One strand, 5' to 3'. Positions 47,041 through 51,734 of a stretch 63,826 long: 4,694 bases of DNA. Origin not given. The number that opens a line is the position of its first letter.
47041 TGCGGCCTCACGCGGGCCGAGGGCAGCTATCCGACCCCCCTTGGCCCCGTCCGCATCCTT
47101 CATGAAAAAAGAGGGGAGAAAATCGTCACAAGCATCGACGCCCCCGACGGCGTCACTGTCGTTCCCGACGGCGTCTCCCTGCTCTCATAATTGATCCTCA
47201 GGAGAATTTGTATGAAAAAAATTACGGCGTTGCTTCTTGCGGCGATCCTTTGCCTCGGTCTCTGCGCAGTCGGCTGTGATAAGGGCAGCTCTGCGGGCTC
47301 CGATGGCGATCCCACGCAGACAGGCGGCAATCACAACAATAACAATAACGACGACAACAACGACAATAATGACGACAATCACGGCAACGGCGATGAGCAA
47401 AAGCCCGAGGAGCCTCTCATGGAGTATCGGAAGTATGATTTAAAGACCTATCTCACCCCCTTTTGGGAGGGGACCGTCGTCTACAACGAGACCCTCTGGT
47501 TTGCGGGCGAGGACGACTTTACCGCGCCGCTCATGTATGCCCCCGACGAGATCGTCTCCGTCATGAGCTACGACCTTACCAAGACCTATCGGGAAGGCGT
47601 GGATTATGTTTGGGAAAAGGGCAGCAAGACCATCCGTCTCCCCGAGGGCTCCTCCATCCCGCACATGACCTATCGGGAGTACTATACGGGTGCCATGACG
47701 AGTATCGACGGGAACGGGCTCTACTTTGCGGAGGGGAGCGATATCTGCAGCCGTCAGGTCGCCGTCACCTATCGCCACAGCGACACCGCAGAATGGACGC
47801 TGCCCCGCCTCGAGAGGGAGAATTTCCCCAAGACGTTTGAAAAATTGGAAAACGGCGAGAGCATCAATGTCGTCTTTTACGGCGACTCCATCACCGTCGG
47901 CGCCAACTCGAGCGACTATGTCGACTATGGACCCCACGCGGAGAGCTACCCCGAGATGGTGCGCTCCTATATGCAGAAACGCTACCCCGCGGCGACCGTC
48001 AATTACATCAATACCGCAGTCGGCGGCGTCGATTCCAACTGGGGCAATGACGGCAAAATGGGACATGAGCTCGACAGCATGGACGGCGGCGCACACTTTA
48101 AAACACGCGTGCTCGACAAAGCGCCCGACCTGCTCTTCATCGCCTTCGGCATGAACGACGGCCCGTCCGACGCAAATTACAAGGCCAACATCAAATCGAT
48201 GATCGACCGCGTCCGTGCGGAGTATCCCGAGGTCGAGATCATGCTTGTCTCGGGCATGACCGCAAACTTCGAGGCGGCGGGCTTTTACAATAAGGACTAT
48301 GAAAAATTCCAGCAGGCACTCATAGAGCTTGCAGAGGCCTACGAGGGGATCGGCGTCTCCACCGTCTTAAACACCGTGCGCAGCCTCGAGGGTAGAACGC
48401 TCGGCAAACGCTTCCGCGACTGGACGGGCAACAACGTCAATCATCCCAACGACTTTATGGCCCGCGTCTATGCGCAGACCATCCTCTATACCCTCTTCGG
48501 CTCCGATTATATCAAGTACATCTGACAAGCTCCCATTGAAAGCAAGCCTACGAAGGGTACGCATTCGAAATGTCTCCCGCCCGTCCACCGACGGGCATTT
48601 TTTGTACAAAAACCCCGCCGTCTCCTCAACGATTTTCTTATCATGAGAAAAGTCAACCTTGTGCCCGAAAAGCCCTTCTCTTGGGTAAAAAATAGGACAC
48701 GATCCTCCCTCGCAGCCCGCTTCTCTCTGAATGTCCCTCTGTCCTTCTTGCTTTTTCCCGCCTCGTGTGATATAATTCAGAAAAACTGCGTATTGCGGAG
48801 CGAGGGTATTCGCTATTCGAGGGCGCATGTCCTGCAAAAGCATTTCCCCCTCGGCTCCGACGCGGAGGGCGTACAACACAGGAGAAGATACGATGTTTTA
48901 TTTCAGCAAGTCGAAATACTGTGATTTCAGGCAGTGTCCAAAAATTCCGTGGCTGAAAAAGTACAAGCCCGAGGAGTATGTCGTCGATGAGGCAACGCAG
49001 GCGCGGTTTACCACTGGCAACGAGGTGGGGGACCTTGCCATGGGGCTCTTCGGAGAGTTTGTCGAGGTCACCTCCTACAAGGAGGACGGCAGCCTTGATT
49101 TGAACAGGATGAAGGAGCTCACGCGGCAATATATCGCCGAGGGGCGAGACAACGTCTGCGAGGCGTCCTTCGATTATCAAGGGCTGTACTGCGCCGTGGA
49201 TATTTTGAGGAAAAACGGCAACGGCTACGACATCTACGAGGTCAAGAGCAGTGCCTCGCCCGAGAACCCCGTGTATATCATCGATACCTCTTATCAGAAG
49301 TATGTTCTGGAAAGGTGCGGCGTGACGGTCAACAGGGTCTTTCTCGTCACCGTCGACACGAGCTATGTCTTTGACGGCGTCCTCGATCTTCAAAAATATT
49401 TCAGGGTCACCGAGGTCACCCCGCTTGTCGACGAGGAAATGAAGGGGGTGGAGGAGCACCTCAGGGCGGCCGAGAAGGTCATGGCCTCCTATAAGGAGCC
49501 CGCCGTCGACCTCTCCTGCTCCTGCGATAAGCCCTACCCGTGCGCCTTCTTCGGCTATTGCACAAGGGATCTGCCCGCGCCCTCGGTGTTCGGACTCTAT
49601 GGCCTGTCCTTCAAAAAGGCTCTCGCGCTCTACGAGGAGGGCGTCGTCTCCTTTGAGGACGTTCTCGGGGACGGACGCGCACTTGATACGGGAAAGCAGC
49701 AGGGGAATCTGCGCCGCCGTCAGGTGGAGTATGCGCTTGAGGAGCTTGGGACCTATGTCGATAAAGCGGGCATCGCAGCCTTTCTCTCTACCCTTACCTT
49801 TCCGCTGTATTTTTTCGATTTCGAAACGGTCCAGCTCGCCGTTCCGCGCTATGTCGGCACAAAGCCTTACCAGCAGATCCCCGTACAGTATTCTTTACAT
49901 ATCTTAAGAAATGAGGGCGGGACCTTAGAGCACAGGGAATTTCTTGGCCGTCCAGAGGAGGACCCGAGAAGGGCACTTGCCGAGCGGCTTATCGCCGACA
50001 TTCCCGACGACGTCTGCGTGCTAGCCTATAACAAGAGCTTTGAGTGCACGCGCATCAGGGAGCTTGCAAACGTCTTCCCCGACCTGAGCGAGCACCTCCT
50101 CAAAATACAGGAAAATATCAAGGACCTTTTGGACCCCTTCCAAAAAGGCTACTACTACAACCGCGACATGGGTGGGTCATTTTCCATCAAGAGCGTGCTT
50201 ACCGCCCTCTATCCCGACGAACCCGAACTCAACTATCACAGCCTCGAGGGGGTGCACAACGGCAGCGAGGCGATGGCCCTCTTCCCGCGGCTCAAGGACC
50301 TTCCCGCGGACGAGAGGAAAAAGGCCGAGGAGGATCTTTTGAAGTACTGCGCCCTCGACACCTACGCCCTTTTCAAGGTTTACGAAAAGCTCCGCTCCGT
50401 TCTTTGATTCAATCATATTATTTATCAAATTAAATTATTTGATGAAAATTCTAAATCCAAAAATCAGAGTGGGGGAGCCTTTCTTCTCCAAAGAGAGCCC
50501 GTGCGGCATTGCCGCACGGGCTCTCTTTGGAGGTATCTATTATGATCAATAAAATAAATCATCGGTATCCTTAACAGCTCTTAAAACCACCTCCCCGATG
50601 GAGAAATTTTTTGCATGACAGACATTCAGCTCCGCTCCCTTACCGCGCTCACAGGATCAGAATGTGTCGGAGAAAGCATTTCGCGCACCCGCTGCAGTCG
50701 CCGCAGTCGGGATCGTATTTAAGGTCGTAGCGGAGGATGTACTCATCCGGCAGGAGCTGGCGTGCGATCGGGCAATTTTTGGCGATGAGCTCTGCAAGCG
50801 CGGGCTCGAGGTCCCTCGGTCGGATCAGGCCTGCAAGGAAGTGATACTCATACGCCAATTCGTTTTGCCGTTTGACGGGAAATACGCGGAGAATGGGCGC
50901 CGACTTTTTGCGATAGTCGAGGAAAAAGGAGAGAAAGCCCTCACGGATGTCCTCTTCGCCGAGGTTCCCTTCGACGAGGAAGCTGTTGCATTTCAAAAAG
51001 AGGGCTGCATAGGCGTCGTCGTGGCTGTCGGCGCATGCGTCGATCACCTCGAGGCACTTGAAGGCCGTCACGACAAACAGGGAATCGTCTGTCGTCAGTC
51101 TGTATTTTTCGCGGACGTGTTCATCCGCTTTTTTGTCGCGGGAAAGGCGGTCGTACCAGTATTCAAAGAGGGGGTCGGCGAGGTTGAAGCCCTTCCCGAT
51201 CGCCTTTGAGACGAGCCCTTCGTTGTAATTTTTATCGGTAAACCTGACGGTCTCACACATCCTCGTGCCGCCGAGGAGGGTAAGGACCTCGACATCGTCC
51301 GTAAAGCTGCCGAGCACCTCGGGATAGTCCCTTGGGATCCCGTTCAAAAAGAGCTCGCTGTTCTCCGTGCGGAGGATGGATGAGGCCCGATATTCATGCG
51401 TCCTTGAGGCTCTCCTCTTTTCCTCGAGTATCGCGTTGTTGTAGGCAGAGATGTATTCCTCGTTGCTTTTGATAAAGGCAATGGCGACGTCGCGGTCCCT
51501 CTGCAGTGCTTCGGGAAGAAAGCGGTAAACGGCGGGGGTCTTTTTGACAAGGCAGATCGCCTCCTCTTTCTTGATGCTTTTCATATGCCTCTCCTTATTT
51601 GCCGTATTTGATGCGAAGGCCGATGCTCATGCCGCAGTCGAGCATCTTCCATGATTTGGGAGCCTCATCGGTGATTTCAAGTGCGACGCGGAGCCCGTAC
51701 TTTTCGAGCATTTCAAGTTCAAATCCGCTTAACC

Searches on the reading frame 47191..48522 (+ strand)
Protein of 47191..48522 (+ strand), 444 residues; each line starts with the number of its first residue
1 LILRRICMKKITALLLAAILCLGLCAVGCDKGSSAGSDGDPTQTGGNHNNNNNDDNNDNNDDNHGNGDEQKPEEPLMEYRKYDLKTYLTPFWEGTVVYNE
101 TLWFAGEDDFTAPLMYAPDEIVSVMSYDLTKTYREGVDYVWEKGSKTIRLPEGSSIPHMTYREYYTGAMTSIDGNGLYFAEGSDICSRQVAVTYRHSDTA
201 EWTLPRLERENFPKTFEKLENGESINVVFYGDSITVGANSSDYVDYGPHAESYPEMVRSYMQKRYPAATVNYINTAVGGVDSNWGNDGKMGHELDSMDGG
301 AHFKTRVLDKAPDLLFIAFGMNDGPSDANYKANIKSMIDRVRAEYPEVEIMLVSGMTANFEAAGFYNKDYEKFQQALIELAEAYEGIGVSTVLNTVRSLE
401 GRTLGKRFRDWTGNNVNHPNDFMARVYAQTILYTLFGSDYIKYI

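Call 17: search_protein_families(library=pfam, proteins=[window:47191-48522:+], max_evalue=0.001)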
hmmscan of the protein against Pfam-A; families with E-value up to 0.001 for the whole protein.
window:47191-48522:+ (444 aa): 2 families
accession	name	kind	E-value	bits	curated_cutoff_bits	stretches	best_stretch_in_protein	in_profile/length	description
PF13472.12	Lipase_GDSL_2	-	1.7e-16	61.7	32.9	1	229-421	1-173/178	GDSL-like Lipase/Acylhydrolase family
PF00657.28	Lipase_GDSL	-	9.4e-12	46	23.6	1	227-386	1-161/208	GDSL-like Lipase/Acylhydrolase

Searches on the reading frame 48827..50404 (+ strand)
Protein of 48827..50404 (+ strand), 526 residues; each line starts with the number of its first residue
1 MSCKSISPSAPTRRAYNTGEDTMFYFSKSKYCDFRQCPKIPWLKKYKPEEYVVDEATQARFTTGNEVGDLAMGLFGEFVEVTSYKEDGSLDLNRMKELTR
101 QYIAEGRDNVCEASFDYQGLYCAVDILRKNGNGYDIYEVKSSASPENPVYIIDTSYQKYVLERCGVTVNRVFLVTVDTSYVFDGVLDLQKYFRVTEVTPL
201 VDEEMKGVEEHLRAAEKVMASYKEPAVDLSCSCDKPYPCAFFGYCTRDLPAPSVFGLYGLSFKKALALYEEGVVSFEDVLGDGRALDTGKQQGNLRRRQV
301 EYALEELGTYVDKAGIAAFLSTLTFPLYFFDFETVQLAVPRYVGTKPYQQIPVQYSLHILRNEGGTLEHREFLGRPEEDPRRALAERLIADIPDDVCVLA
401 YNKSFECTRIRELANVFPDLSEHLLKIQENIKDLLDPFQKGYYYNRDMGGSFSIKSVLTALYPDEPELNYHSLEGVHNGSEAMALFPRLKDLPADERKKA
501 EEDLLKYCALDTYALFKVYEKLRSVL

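Call 17: search_protein_families(library=pfam, proteins=[window:48827-50404:+], max_evalue=0.001)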
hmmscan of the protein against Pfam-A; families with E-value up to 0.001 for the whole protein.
window:48827-50404:+ (526 aa): 2 families
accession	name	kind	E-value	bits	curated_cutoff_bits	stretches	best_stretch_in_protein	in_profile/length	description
PF11074.14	DUF2779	-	4e-48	163.3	23.3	1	328-453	1-126/126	Domain of unknown function(DUF2779)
PF13482.12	RNase_H_2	-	0.00042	20.7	22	0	355-522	18-164/165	RNase_H superfamily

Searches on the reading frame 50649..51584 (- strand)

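Call 17: search_protein_families(library=pfam, proteins=[window:50649-51584:-], max_evalue=0.001)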
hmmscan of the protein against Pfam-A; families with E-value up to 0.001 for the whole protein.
window:50649-51584:- (311 aa): 1 family
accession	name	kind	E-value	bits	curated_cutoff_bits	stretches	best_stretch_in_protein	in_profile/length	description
PF13475.11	DUF4116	-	0.00026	20.9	24.9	1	10-43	6-39/49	Domain of unknown function (DUF4116)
